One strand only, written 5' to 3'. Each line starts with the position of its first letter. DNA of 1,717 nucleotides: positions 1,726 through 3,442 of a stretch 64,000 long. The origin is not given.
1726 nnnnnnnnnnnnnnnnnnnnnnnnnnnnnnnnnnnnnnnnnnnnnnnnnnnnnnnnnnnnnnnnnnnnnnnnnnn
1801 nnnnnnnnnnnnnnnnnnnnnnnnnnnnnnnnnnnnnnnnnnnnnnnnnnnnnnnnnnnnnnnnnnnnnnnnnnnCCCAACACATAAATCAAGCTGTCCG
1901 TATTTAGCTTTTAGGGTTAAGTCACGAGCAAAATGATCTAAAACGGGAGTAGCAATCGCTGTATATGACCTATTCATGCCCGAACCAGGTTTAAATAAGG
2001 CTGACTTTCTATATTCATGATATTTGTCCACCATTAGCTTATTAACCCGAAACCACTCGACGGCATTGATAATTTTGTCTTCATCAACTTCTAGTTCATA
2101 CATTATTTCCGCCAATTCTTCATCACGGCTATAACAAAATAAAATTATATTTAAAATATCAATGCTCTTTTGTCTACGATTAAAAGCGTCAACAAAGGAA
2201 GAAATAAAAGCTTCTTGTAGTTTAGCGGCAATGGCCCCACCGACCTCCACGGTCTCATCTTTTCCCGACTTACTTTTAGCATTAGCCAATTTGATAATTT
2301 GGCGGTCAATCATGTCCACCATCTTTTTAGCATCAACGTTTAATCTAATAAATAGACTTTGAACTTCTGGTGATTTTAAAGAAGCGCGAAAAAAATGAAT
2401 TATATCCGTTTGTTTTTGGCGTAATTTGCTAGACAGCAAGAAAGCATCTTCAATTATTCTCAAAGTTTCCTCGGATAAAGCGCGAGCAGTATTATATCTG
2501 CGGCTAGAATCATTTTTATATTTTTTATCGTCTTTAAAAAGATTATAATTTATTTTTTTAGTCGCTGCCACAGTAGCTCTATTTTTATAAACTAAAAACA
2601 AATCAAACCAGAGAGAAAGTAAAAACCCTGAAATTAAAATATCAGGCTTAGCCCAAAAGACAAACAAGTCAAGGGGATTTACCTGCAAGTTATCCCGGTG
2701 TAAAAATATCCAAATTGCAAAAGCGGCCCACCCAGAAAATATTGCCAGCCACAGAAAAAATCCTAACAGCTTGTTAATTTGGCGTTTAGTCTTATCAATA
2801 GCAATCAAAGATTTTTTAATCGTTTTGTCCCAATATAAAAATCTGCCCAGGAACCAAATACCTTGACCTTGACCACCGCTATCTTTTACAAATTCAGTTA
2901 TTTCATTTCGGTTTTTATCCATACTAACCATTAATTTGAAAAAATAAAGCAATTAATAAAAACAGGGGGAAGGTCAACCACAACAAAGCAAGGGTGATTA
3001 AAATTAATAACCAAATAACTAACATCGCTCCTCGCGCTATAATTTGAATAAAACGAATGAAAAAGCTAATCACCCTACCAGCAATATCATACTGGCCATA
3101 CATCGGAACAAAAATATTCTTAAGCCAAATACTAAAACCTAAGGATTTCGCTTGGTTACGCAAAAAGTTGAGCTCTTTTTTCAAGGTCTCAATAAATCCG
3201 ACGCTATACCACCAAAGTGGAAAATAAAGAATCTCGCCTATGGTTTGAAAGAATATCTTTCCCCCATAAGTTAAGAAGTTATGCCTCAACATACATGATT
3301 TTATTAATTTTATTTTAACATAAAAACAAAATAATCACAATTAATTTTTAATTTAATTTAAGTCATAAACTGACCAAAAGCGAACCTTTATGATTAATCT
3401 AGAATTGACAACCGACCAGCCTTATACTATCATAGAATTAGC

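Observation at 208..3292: Membrane-tethered Clp/Hsp100 paralog with degenerate D1 and pore loops, translationally coupled to a small membrane protein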

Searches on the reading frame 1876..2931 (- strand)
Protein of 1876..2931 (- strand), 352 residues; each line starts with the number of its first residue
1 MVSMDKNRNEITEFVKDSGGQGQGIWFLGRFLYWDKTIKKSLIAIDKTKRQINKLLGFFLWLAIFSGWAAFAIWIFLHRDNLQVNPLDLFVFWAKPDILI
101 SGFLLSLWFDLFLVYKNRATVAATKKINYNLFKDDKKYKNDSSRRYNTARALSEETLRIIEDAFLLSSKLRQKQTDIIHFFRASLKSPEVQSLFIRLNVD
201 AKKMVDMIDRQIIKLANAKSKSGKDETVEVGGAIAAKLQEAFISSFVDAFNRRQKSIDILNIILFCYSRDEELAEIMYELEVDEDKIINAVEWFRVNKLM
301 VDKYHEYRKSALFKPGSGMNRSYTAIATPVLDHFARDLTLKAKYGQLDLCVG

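Call 9: find_homologous_proteins(query=window:1876-2931:-)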
Query seq(352 aa) (352 aa): 9 proteins with E <= 0.001 among 2924 candidates.
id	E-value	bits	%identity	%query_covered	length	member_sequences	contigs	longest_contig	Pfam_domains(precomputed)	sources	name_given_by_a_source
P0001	1.4e-139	483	63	99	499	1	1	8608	PF02861.26,PF07907.18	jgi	jgi:hypothetical protein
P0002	2.7e-108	380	51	100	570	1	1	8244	PF02861.26,PF04545.23,PF04542.21,PF08281.19,PF13191.13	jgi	-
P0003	1.0e-89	319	44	99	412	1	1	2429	PF02861.26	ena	-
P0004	2.1e-79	285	40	97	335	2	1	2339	PF02861.26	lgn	-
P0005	3.4e-60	222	37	99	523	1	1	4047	PF02861.26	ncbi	ncbi:MAG: AAA family ATPase, partial [Patescibacteria group bacterium]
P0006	1.7e-58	217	45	67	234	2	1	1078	PF02861.26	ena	-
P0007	2.0e-55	207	46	59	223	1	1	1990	PF02861.26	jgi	-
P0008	3.7e-53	199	41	73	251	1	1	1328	PF02861.26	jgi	jgi:hypothetical protein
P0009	7.2e-18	83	41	29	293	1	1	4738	PF00004.36,PF20703.4,PF01637.25,PF13191.13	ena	-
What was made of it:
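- Tried and rejected: Word-indexed search with the N-terminal 352 aa gave only 9 fragmentary hits (call 9).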

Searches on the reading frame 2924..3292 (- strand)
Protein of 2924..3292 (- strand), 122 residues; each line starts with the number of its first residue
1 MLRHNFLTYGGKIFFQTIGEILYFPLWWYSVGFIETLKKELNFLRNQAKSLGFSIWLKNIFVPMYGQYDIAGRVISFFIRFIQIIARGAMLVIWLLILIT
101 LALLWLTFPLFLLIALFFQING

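Call 3: search_protein_families(library=pfam, proteins=[window:2924-3292:-], max_evalue=0.01)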
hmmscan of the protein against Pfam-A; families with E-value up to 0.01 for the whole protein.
window:2924-3292:- (122 aa): 0 families

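Call 4: search_protein_families(library=ncbifam, proteins=[window:2924-3292:-], max_evalue=0.01)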
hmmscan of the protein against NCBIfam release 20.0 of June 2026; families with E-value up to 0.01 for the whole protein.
window:2924-3292:- (122 aa): 0 families

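Call 10: find_homologous_proteins(query=window:2927-3292:-)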
Query window:2927-3292:- (122 aa): 353 proteins with E <= 0.001 among 363 candidates; the best 120 are listed.
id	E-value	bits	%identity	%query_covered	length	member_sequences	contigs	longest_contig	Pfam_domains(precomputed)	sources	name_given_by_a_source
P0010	1.4e-71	256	100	100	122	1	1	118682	-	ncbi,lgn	-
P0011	1.8e-57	211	80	99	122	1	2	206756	-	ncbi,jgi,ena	ncbi:MAG: hypothetical protein WCT50_00810 [Patescibacteria group bacterium]|jgi:hypothetical protei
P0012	1.8e-56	208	80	100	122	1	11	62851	-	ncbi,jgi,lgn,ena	jgi:hypothetical protein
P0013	1.0e-54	202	77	100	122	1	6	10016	-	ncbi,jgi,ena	jgi:hypothetical protein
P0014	1.1e-51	192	75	99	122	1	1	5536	-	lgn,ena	-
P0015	1.5e-51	192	73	100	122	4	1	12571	-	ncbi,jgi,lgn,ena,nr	ncbi:MAG TPA: hypothetical protein VFD16_03320 [Candidatus Saccharimonadales bacterium]|nr:hypotheti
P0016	3.9e-50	187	70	100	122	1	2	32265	-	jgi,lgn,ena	jgi:hypothetical protein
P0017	2.3e-49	185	69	100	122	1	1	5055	-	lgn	-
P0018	6.6e-49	183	68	100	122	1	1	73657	-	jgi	jgi:hypothetical protein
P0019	1.2e-48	182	76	72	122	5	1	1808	-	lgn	-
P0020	2.5e-48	181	69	100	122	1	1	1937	-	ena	-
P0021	2.9e-48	181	70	100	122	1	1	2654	-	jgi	jgi:hypothetical protein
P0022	1.6e-46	175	68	100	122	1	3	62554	-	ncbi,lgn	-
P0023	4.8e-45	171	66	100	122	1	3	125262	-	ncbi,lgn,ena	-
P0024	1.2e-44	169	64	100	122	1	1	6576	-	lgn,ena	-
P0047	1.7e-41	159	63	98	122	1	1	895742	-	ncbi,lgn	-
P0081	1.1e-38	150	70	73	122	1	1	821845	-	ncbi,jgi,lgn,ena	ncbi:MAG: hypothetical protein WC863_02580 [Patescibacteria group bacterium]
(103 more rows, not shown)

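Call 12: find_encoding_contigs(protein=P0010, flank=6000, max_places=3)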
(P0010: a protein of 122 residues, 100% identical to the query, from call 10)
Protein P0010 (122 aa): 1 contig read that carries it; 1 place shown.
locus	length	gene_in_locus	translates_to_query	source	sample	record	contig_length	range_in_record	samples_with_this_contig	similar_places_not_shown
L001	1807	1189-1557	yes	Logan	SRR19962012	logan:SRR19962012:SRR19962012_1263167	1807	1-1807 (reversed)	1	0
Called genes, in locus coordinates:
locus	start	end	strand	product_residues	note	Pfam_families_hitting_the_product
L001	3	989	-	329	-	?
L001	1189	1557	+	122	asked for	-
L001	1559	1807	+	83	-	?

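Call 13: find_encoding_contigs(protein=P0047, flank=6000, max_places=3)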
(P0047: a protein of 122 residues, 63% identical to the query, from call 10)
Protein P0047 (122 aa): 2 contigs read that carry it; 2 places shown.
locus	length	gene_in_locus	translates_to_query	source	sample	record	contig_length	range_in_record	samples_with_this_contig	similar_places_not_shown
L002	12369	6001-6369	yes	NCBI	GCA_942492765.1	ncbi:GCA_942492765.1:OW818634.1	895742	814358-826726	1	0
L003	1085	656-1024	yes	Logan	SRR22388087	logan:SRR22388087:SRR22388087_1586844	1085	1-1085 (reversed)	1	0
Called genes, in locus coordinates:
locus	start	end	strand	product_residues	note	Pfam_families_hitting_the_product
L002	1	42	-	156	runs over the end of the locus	PF01327:Pep_deformylase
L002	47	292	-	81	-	-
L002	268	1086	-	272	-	PF02900:LigB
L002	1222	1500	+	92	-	-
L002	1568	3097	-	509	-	-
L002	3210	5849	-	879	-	PF02861:Clp_N, PF23569:NBD_SMAX1, PF00004:AAA, PF17871:AAA_lid_9, PF07724:AAA_2, PF00004:AAA, PF07728:AAA_5, PF10431:ClpB_D2-small, +6 more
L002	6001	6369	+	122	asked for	-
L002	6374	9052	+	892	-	PF02861:Clp_N (weak), PF13191:AAA_16 (weak), PF00004:AAA (weak), PF17871:AAA_lid_9, PF00004:AAA (weak), PF07724:AAA_2, PF07728:AAA_5, PF10431:ClpB_D2-small, +8 more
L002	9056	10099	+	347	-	PF00953:Glycos_transf_4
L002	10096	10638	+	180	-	PF02677:QueH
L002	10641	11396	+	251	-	PF18884:TSP3_bac (faint), PF03734:YkuD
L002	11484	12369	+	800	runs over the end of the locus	PF09826:Beta_propel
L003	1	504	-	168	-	?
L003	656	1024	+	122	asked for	-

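Call 14: find_encoding_contigs(protein=P0081, flank=6000, max_places=3)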
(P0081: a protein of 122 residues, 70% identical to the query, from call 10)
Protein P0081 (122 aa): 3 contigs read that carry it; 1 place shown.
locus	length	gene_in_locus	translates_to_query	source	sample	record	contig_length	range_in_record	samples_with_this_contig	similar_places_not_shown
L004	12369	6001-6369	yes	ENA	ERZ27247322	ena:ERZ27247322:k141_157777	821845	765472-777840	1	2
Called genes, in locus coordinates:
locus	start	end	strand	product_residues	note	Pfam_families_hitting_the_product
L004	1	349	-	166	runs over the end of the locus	PF01327:Pep_deformylase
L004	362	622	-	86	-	-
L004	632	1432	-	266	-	PF02900:LigB, PF01875:Memo (weak)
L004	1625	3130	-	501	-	-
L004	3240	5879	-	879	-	PF02861:Clp_N, PF23569:NBD_SMAX1, PF00004:AAA, PF17871:AAA_lid_9, PF07724:AAA_2, PF00004:AAA, PF07728:AAA_5, PF10431:ClpB_D2-small, +5 more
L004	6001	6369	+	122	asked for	-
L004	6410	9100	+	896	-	PF02861:Clp_N, PF12775:AAA_7 (faint), PF20703:nSTAND1 (weak), PF17871:AAA_lid_9, PF00004:AAA, PF07724:AAA_2, PF07728:AAA_5, PF10431:ClpB_D2-small, +2 more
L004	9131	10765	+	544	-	PF00953:Glycos_transf_4, PF02677:QueH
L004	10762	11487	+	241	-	PF18884:TSP3_bac (faint), PF03734:YkuD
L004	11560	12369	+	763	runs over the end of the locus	PF09826:Beta_propel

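Call 17: find_related_loci(query=A1, collection=genome_contigs, flank=7000)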
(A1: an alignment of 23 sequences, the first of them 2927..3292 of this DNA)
Query A1 (122 aa) in genome_contigs; peptide patterns used: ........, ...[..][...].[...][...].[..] (x = any residue, [..] = any of these).
302 stretches matched a pattern; 270 encode a relative of the query (tblastn E <= 1e-3); the best 80 are kept; 80 distinct loci.
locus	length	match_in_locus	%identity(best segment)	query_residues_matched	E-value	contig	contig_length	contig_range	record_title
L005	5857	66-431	77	1-122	4e-59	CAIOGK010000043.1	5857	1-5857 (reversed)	Candidatus Falkowbacteria bacterium isolate Loclat_bin-04004 genome assembly, contig: bin-04004:043/137, whole genome sh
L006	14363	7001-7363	80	1-121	4e-56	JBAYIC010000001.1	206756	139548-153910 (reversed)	MAG: Patescibacteria group bacterium isolate SO_2016_GW1_19 scaffold00122_OW334_2016, whole genome shotgun sequence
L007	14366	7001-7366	66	1-122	9e-50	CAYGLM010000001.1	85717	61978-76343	MAG TPA_asm: uncultured Gammaproteobacteria bacterium isolate ERP113451_co4_283 genome assembly, contig: NODE_42_length_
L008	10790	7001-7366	73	1-122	2e-48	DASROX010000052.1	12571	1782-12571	MAG TPA_asm: Candidatus Saccharimonadales bacterium isolate SMAG_U10279 k141_226745, whole genome shotgun sequence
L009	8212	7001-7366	63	1-122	2e-47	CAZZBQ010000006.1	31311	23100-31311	MAG TPA_asm: uncultured Gammaproteobacteria bacterium isolate SRP294416_co1_773 genome assembly, contig: NODE_2488_lengt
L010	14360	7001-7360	64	1-120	7e-46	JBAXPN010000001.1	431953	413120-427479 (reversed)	MAG: Candidatus Falkowbacteria bacterium isolate ELA532 MAG532_1, whole genome shotgun sequence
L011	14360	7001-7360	60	1-120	2e-45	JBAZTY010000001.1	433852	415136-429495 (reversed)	MAG: Patescibacteria group bacterium isolate SO_2017_GW1_214 NODE_147_length_433852_cov_2.564240_OW334_2017, whole genom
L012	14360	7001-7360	59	1-120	2e-44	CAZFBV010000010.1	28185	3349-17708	MAG TPA_asm: uncultured Gammaproteobacteria bacterium isolate SRP170004_co1_568 genome assembly, contig: NODE_2463_lengt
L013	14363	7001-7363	64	1-121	3e-44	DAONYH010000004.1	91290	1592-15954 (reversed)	MAG TPA_asm: bacterium isolate AMR_MDS_4127 NODE_255_length_91290_cov_15.244413, whole genome shotgun sequence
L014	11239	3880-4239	58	1-120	3e-44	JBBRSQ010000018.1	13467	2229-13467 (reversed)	MAG: Patescibacteria group bacterium isolate La2_metabat2.105 La2_metabat2.105_K_3087871L13467_cov_26.0008, whole genome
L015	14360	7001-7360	59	1-120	7e-44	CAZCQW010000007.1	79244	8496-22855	MAG TPA_asm: uncultured Gammaproteobacteria bacterium isolate SRP285395_co1_539 genome assembly, contig: NODE_326_length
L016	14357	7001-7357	70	1-119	3e-43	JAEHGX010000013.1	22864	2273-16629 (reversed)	Candidatus Falkowbacteria bacterium S5_I03 S5_I03__14, whole genome shotgun sequence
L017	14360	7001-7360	58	1-120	3e-43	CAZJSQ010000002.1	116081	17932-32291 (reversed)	MAG TPA_asm: uncultured Gammaproteobacteria bacterium isolate SRP178699_co1_232 genome assembly, contig: NODE_86_length_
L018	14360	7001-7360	62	1-120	4e-43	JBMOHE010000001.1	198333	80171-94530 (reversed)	MAG: Patescibacteria group bacterium isolate Deming_bin.335 contig27, whole genome shotgun sequence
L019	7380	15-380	60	1-122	2e-42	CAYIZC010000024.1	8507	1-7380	MAG TPA_asm: uncultured Gammaproteobacteria bacterium isolate ERP122455_co1_170 genome assembly, contig: NODE_2673_lengt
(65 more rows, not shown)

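Call 38: search_protein_families(library=ncbifam, proteins=[L002:9056-10099:+, L006:10438-12003:+], max_evalue=0.00001)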
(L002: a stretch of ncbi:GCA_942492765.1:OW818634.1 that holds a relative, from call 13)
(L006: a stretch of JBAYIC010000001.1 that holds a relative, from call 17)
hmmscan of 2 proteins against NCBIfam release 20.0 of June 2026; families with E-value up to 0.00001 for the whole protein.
L002:9056-10099:+ (347 aa): 3 families
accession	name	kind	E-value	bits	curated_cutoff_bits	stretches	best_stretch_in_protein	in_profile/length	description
TIGR02380.1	ECA_wecA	exception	3.2e-32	112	326.05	1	8-345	5-337/346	UDP-N-acetylglucosamine--undecaprenyl-phosphate N-acetylglucosaminephosphotransferase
NF053644.1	MraY_archaea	equivalog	6.3e-22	78.3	450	1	117-312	160-339/340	pseudomurein biosynthesis MraY family phospho-N-acetylmuramoyl-pentapeptide-transferase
TIGR00445.1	mraY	equivalog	7.1e-18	65.1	192.05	1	42-313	28-315/321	phospho-N-acetylmuramoyl-pentapeptide-transferase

L006:10438-12003:+ (521 aa): 3 families
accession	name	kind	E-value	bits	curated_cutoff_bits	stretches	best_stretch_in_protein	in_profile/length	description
TIGR02380.1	ECA_wecA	exception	1.5e-37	129.6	326.05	1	7-330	4-328/346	UDP-N-acetylglucosamine--undecaprenyl-phosphate N-acetylglucosaminephosphotransferase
NF053644.1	MraY_archaea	equivalog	2.2e-23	83.2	450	1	97-306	146-338/340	pseudomurein biosynthesis MraY family phospho-N-acetylmuramoyl-pentapeptide-transferase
TIGR00445.1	mraY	equivalog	1.7e-17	63.9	192.05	1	13-308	4-315/321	phospho-N-acetylmuramoyl-pentapeptide-transferase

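Call 41: predict_structure(alignment_id=A1)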
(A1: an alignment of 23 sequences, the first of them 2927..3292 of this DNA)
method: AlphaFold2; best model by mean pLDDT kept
length: 122 residues; sequences in the alignment: 23
mean_pLDDT: 87.1   pTM: 0.60
mean pLDDT of the five models: 87.1, 86.6, 85.7, 85.2, 84.7
residues with pLDDT >= 90: 57; 70-90: 59; 50-70: 4; < 50: 2
segments of 3 or more residues with pLDDT < 50: none
pLDDT, mean of each block of 10 residues (from residue 1): 64 85 85 92 92 89 83 91 93 94 90 88 80
secondary structure, 60 per line:
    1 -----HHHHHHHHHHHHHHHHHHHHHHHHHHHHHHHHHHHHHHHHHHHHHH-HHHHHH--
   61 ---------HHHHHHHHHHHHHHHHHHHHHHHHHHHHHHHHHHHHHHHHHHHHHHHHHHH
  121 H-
elements in order: H6-51 H53-58 H70-121

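Call 48: fold_search(model_id=the predicted structure, library=pdb)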
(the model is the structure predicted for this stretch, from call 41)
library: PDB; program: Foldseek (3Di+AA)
matches with E <= 10: 13; with E <= 0.001: 0
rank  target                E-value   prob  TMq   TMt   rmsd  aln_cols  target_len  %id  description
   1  9p6i_A                4.5e+00  0.09  0.25  0.19   5.6        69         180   10  Crystal Structure of the Histidine Kinase VC2136 from Vibrio cholerae serotype O1 (released 2025-08-20)
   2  9p6i_E                6.8e+00  0.10  0.25  0.20   5.7        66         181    9  Crystal Structure of the Histidine Kinase VC2136 from Vibrio cholerae serotype O1 (released 2025-08-20)
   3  4qgp_A                6.8e+00  0.08  0.20  0.23   9.1        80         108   18  Crystal structure of a pyrophosphatase (AF1178) from Archaeoglobus fulgidus DSM 4304 at 1.80 A resolution (released 2014-07-02)
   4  3r84_X                7.2e+00  0.25  0.41  0.60   4.1        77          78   16  Structure of the Mediator head subcomplex Med11/22 (released 2011-04-27)
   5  9d5n_CC               7.7e+00  0.20  0.32  0.18   4.4        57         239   12  48-nm doublet microtubule from Trichomonas vaginalis strain G3 (released 2025-05-14)
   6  3plt_B                7.7e+00  0.13  0.42  0.29   6.7       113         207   17  Crystal structure of Lsp1 from Saccharomyces cerevisiae (released 2011-06-22)
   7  4jav_A                7.7e+00  0.09  0.27  0.16   5.5        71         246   18  Structural basis of a rationally rewired protein-protein interface (HK853wt and RR468mutant V13P, L14I, I17M and N21V) (released 2013-09-04)
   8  3r84_F                8.1e+00  0.06  0.26  0.35   8.7        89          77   13  Structure of the Mediator head subcomplex Med11/22 (released 2011-04-27)
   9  3r84_D                9.2e+00  0.12  0.30  0.43   5.0        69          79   16  Structure of the Mediator head subcomplex Med11/22 (released 2011-04-27)
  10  3r84_N                9.2e+00  0.12  0.30  0.42   4.9        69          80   16  Structure of the Mediator head subcomplex Med11/22 (released 2011-04-27)
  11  4myc_A                9.7e+00  0.13  0.47  0.13   5.0       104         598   12  Structure of the mitochondrial ABC transporter, Atm1 (released 2014-03-26)
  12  6z6f_D                9.7e+00  0.06  0.34  0.11  10.4       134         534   13  HDAC-PC (released 2021-02-17)
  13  8v2g_A                9.7e+00  0.06  0.22  0.10   7.2        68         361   13  Cryo-EM structure of the KCa2.2 channel in apo state (released 2025-04-23)
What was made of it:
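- Tried and rejected: Fold search of the partner against the PDB found nothing significant, with best E 4.5 (call 48).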

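Call 75: search_protein_families(library=padloc, proteins=[window:2927-3292:-], max_evalue=0.001)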
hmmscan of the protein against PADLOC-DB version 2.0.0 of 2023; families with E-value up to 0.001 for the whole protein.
window:2927-3292:- (122 aa): 0 families

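Call 76: search_solved_structures(query=A1, max_evalue=10)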
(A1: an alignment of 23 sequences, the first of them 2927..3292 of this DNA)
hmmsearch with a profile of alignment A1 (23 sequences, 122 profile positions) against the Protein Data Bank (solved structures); distinct sequences matched with E-value up to 10: 0.
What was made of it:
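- Closest known: Torsin-LAP1/LULL1 and PEX1/PEX6-PEX15/26. Different: The partner is unrelated in sequence and fold: no PDB match by sequence (call 76) or by fold (call 48).
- Tried and rejected: A profile search of PDB sequences found nothing (call 76).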
